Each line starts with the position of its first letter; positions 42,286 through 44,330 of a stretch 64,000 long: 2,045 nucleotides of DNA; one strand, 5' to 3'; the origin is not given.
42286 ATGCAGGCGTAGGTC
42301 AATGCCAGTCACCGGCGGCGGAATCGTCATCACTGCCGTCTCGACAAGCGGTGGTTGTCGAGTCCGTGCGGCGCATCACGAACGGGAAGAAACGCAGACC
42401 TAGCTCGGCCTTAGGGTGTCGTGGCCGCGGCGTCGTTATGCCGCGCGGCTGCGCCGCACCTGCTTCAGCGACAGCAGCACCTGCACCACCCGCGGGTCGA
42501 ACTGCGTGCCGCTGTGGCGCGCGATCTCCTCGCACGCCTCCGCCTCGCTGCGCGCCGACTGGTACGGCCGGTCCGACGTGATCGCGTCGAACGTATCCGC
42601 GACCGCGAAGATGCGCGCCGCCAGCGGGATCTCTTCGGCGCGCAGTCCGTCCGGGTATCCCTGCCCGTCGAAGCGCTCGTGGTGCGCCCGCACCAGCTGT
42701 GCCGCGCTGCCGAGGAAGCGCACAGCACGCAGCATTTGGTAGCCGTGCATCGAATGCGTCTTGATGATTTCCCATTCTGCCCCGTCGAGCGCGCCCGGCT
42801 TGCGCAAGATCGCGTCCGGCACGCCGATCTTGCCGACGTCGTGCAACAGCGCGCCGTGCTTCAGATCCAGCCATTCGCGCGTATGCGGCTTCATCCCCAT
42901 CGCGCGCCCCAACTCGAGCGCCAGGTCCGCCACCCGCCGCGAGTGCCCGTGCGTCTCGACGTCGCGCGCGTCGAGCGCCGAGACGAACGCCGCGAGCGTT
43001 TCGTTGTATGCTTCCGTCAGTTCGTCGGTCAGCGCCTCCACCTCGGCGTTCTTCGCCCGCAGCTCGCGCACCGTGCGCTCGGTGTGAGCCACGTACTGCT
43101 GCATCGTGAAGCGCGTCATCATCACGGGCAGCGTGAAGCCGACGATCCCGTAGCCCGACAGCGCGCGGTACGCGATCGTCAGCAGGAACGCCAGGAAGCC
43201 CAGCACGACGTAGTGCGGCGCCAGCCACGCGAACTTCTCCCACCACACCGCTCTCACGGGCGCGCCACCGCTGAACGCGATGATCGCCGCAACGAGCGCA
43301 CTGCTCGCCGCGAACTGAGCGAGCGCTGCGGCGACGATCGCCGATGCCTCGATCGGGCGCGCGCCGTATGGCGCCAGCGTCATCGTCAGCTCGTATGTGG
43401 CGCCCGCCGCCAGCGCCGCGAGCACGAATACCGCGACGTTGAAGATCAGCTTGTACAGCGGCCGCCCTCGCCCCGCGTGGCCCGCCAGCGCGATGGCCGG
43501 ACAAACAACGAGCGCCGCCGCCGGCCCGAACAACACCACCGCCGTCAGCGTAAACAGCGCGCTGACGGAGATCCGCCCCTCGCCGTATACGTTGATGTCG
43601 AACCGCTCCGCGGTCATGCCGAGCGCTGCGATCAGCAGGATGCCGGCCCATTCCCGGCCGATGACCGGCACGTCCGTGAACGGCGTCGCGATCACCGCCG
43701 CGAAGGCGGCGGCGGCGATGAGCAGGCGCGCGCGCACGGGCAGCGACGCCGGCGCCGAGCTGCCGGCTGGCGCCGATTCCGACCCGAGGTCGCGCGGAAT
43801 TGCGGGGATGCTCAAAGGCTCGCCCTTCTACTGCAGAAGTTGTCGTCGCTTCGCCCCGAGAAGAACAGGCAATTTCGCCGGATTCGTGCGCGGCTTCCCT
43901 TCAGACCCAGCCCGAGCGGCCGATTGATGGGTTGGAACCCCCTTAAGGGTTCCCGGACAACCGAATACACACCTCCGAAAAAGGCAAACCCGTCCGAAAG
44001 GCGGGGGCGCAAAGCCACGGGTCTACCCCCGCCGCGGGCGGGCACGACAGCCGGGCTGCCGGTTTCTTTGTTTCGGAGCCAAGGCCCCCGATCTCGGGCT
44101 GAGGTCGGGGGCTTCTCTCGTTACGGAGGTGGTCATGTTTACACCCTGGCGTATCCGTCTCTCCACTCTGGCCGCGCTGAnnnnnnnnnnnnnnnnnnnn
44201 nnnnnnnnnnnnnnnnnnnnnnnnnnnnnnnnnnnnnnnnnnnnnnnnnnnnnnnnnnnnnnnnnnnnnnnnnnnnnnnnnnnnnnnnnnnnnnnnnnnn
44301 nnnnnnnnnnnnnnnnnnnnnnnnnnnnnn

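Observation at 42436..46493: c-di-GMP module: HD-GYP phosphodiesterase divergent from a GEMM riboswitch-controlled secreted protease and a free-standing copy of the HD-GYP sensor domain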

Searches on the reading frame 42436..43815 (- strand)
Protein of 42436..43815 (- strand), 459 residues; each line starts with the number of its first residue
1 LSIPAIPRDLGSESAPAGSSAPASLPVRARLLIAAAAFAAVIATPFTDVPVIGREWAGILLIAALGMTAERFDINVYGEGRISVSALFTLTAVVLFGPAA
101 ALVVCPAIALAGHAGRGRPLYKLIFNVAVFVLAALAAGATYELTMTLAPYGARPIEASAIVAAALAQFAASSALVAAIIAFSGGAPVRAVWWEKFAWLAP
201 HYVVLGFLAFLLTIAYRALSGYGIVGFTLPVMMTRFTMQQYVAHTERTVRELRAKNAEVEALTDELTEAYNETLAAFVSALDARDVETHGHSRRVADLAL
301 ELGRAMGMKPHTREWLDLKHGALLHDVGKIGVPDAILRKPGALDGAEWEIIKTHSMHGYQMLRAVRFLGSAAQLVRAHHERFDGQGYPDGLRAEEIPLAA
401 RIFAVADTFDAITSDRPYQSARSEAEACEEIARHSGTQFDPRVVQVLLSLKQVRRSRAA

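Call 4: search_protein_families(library=pfam, proteins=[window:42436-43815:-], max_evalue=0.01)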
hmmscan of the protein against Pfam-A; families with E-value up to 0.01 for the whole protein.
window:42436-43815:- (459 aa): 2 families
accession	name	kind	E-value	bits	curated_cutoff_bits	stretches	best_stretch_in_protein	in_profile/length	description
PF13487.12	HD_5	-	2.5e-38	131.9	27.2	1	278-443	4-170/170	HD domain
PF01966.28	HD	-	5e-22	78.8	22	1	290-411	3-115/116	HD domain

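Call 6: search_protein_families(library=ncbifam, proteins=[window:42436-43815:-], max_evalue=0.01)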
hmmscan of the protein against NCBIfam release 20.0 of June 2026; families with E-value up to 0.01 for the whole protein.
window:42436-43815:- (459 aa): 2 families
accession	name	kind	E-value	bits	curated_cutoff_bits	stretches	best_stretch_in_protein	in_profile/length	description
NF053512.1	nitric_RR_NosR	exception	1.1e-44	153.2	400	1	246-453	151-356/422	response regulator c-di-GMP phosphodiesterase, NosR family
TIGR00277.1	HDIG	domain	5e-06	26.3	27.6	1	289-380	6-83/84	HDIG domain-containing metalloprotein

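Call 41: search_solved_structures(query=window:42436-43815:-, max_evalue=0.00001, show_alignments=1)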
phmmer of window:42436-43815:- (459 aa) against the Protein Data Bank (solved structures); distinct sequences matched with E-value up to 0.00001: 5.
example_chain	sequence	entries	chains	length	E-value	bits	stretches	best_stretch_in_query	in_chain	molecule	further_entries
5z7c_A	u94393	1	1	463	6e-48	167.1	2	266-447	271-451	3'3'-cGAMP-specific phosphodiesterase 3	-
4mcw_A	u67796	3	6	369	1.2e-36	129.9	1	256-448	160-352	Metal dependent phosphohydrolase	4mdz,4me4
4r8z_A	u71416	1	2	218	5.1e-30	108.1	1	304-450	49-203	Cyclic di-GMP phosphodiesterase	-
9rbz_A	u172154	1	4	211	5.3e-23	84.9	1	269-450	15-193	HD domain/sensory box protein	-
9rc0_A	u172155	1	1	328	9.9e-23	84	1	266-450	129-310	HD domain/sensory box protein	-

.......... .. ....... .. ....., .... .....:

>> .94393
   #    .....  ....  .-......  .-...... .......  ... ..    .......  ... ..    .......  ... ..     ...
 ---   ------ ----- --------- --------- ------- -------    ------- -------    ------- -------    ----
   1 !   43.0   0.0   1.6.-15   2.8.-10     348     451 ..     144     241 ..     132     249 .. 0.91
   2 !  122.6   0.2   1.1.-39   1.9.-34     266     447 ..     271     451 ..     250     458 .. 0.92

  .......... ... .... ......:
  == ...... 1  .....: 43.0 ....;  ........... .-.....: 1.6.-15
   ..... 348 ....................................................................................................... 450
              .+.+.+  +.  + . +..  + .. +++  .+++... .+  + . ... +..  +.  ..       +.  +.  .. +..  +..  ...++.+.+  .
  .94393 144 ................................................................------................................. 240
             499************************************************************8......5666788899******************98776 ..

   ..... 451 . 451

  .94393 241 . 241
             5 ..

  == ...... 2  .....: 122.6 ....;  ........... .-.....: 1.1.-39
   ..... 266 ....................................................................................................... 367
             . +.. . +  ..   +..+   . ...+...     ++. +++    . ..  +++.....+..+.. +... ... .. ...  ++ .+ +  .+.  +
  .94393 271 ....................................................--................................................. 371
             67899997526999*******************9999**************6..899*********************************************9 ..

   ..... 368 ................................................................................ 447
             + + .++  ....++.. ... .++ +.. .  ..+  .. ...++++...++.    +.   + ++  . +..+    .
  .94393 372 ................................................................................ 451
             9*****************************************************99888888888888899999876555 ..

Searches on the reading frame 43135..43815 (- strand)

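Call 22: search_protein_families(library=pfam, proteins=[window:43135-43815:-], max_evalue=10)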
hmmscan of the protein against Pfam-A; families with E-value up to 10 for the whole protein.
window:43135-43815:- (227 aa): 2 families
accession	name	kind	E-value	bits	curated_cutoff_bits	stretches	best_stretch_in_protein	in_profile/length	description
PF11297.13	DUF3098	-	0.05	13.6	25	1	57-95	19-58/67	Protein of unknown function (DUF3098)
PF14515.11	HOASN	-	2.4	9.1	25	1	150-178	11-39/93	Haem-oxygenase-associated N-terminal helices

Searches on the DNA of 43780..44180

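Call 57: search_rna_families(source=window, start=43780, end=44180, threshold=evalue, max_evalue=5)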
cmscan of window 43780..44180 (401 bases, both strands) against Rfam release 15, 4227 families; matches with E-value up to 5: 3.
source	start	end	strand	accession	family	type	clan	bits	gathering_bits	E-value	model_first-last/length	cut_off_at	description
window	43974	44064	+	RF03167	c-di-GMP-I-GGC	Cis-reg; riboswitch;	CL00126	65.8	59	1.6e-15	1-80/80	no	c-di-GMP-I-GGC riboswitch aptamer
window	43809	43871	-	RF02139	HOXA11-AS1_3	Gene; lncRNA;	-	15.9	50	2.3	1-98/98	no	HOXA11 antisense RNA 1 conserved region 3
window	43996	44113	+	RF01670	P17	Gene; sRNA;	-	15.6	45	0.092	1-282/282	no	Pseudomonas sRNA P17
